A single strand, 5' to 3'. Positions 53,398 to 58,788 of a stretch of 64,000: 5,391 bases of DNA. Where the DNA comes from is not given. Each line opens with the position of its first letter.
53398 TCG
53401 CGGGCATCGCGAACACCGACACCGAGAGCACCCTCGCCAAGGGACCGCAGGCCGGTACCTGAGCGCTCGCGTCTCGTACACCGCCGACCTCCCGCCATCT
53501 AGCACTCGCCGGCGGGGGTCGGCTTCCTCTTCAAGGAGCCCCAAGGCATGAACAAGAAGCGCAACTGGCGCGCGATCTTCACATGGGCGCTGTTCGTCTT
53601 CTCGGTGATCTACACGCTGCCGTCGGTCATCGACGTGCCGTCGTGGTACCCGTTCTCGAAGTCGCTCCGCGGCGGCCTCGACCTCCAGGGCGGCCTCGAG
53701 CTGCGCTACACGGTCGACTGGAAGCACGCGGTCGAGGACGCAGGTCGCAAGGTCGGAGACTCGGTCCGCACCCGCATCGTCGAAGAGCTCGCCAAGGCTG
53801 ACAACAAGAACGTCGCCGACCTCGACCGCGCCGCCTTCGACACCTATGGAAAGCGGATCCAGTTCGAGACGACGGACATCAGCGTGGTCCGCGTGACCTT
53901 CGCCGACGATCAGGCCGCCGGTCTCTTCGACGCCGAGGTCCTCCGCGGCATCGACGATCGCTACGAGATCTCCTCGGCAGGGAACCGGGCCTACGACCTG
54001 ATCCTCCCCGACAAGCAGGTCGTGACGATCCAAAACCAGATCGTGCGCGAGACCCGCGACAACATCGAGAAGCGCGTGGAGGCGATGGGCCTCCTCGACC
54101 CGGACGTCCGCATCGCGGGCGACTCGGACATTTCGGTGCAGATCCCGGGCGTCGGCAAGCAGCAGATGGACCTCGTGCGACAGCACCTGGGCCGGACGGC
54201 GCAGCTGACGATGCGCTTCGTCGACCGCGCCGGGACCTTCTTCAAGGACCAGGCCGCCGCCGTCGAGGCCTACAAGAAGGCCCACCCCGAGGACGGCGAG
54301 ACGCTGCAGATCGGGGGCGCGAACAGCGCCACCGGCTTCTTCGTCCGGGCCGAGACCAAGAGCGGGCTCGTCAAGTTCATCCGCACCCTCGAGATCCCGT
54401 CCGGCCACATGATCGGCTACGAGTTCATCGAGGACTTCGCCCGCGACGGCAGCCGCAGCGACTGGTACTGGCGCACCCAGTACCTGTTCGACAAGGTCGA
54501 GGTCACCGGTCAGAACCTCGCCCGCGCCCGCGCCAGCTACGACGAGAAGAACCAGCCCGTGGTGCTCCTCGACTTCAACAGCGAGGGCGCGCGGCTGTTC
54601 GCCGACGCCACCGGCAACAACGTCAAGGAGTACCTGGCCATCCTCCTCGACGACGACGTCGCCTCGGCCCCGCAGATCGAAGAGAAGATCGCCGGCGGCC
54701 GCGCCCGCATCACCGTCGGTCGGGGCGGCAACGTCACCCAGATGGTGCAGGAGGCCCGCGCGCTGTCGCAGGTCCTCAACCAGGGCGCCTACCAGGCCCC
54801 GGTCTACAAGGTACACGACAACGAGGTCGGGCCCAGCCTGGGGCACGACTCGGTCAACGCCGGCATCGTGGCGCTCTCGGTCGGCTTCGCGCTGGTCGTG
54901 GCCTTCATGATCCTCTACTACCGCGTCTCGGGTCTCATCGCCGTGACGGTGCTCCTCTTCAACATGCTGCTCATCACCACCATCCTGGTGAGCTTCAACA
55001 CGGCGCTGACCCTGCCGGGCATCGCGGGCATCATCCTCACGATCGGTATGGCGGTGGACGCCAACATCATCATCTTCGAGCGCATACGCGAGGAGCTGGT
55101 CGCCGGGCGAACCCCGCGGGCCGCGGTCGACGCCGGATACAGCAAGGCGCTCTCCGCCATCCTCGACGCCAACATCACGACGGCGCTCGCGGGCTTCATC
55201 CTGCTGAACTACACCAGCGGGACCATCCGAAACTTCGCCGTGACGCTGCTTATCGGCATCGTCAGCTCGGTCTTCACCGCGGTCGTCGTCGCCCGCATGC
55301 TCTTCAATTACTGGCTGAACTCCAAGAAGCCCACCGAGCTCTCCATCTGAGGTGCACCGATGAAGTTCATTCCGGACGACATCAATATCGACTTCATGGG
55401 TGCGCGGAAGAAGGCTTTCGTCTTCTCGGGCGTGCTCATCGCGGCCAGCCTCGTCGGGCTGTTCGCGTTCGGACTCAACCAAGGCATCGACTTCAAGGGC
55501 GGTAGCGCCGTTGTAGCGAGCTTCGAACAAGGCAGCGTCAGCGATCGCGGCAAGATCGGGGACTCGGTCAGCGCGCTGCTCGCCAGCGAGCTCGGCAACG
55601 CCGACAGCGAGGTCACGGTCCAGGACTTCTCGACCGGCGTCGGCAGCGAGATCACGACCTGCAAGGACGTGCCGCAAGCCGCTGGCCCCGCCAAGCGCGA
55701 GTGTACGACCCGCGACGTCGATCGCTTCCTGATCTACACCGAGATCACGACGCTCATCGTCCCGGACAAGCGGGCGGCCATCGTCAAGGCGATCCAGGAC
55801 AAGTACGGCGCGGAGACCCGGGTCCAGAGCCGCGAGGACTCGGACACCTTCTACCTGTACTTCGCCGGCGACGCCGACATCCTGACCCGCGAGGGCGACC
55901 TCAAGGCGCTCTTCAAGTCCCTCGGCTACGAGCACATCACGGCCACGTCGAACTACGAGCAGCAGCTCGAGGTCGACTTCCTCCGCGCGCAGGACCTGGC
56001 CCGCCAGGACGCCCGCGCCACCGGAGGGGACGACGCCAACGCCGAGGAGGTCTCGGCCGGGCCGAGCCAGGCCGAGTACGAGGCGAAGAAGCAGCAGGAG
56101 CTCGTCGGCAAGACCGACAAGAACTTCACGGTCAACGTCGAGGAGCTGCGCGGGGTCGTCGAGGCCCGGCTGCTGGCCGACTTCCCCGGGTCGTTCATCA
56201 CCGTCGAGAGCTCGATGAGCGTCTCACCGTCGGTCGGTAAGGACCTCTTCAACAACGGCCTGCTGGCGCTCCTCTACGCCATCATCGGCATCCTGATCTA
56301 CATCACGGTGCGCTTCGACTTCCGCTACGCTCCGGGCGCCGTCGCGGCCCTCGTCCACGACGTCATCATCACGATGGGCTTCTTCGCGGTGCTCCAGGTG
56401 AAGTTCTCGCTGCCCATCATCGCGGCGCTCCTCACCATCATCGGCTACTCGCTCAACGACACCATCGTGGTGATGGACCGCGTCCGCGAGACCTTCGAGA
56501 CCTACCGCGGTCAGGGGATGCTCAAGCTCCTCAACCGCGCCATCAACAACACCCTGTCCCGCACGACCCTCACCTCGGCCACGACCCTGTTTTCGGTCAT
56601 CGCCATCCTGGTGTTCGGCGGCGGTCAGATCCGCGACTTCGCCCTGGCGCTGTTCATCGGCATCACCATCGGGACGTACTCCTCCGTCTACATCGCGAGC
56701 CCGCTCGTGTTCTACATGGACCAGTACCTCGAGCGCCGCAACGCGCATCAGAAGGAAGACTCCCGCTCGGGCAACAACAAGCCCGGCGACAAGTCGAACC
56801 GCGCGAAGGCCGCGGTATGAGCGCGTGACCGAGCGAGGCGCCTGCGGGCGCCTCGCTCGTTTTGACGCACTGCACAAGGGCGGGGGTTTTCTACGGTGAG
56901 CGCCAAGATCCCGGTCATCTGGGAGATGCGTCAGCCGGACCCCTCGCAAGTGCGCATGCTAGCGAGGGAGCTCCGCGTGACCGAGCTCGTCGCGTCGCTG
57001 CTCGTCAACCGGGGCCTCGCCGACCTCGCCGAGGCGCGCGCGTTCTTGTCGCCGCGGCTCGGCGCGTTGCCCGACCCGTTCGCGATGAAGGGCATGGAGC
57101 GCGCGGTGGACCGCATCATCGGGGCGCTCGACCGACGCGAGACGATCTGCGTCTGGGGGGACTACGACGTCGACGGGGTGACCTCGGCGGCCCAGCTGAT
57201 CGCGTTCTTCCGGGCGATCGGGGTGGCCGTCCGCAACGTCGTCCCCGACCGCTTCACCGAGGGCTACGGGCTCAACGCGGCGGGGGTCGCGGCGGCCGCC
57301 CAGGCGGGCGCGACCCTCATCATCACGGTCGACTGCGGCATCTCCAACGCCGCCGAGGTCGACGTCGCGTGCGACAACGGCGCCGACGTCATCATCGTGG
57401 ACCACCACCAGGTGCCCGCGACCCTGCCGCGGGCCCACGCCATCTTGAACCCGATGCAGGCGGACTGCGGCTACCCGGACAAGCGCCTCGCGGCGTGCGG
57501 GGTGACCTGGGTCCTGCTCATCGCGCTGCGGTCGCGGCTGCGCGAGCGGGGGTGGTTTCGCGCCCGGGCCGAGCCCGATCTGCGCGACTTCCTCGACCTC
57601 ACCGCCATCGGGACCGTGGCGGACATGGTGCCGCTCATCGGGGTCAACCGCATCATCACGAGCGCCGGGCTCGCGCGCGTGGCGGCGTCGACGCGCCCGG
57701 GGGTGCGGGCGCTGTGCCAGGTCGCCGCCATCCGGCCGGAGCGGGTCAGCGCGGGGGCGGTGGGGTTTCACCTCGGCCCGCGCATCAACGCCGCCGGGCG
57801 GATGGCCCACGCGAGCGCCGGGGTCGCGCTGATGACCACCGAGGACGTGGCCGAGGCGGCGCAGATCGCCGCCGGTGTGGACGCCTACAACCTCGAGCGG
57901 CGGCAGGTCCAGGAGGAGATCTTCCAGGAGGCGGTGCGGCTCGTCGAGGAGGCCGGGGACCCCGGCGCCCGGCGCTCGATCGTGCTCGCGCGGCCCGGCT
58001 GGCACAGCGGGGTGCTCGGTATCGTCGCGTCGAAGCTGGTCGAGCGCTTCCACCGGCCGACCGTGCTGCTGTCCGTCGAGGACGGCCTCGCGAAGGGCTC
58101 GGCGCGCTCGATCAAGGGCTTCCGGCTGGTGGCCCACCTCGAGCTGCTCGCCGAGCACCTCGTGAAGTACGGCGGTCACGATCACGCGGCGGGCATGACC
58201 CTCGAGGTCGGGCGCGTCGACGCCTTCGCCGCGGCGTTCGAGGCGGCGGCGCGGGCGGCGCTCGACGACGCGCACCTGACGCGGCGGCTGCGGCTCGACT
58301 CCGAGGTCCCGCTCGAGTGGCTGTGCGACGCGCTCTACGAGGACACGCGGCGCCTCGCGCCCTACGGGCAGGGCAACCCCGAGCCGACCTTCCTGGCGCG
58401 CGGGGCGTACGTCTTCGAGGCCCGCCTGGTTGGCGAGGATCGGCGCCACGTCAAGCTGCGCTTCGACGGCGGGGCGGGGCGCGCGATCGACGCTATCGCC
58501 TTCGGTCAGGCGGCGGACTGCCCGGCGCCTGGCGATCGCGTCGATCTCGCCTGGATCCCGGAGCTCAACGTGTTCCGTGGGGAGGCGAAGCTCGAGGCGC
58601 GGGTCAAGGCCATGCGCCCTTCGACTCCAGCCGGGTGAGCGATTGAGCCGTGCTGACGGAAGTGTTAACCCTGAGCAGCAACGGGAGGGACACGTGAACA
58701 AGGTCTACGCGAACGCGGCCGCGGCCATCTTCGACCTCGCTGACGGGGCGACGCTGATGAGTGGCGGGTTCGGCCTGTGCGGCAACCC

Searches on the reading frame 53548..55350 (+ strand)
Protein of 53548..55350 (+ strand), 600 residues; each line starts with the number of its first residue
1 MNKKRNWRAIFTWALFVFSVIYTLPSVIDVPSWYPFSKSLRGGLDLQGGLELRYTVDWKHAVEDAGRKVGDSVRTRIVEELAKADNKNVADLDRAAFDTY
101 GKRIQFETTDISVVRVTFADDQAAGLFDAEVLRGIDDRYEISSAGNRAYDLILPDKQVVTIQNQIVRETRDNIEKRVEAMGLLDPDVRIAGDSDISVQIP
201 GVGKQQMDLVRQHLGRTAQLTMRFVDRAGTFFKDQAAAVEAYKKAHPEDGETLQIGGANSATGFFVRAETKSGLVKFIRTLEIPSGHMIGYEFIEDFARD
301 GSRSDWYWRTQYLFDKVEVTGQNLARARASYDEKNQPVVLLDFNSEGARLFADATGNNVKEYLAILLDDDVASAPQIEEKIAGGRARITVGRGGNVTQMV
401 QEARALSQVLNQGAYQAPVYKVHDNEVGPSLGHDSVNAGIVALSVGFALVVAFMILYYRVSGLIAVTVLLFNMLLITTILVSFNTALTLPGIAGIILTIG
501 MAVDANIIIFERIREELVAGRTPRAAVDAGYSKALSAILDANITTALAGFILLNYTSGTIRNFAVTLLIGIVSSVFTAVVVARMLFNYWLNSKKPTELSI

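Call 87: search_protein_families(library=pfam, proteins=[window:53548-55350:+], max_evalue=0.001)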
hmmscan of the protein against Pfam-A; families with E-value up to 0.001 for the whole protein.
window:53548-55350:+ (600 aa): 5 families
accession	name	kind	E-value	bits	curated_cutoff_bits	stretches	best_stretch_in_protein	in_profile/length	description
PF22599.2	SecDF_P1_head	-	6.2e-25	87.7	27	1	311-415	12-112/114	SecDF, P1 head subdomain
PF02355.23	SecD_SecF_C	-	4.2e-20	72.4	20.5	1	420-589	14-186/189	Protein export membrane protein SecD/SecF, C-terminal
PF21760.3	SecD_1st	-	8.9e-11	41.5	27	1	168-226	3-59/60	Protein translocase subunit SecDF, P1 domain, N-terminal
PF00873.25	ACR_tran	-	6.2e-06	24.6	28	1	435-595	329-495/1021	AcrB/AcrD/AcrF family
PF03176.21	MMPL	-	0.00022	20.7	20.5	1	444-579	150-292/333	MMPL family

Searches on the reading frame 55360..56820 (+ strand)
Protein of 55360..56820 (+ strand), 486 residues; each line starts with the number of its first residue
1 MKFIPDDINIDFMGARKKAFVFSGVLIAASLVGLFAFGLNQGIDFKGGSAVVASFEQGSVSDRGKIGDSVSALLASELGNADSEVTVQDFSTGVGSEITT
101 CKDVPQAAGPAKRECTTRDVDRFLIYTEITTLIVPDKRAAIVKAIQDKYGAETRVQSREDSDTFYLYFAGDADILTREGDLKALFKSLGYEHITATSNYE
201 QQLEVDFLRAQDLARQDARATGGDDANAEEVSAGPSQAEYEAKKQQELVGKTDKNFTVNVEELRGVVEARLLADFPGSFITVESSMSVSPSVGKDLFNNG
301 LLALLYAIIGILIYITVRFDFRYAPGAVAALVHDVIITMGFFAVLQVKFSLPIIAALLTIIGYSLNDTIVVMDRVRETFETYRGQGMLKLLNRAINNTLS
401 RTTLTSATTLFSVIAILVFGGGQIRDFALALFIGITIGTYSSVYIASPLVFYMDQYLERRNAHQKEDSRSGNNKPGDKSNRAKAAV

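Call 87: search_protein_families(library=pfam, proteins=[window:55360-56820:+], max_evalue=0.001)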
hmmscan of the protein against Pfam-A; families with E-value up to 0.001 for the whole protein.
window:55360-56820:+ (486 aa): 2 families
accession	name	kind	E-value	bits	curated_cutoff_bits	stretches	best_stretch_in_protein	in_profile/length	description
PF02355.23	SecD_SecF_C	-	1.5e-63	214.1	20.5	1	281-454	14-187/189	Protein export membrane protein SecD/SecF, C-terminal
PF07549.19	Sec_GG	-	8.4e-07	28.8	20.3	1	33-57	2-26/28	SecD/SecF GG Motif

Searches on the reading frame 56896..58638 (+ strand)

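Call 87: search_protein_families(library=pfam, proteins=[window:56896-58638:+], max_evalue=0.001)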
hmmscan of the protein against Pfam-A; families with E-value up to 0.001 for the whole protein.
window:56896-58638:+ (580 aa): 3 families
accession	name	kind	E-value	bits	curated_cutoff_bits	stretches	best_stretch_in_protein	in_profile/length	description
PF17768.7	RecJ_OB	-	5.6e-24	84.7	27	1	468-571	2-106/107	RecJ OB domain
PF01368.27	DHH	-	1.2e-23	84.2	28.1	1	83-240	1-125/125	DHH family, N-terminal domain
PF02272.25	DHHA1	-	7.1e-15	55.8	25.9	1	363-452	6-100/102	DHHA1 domain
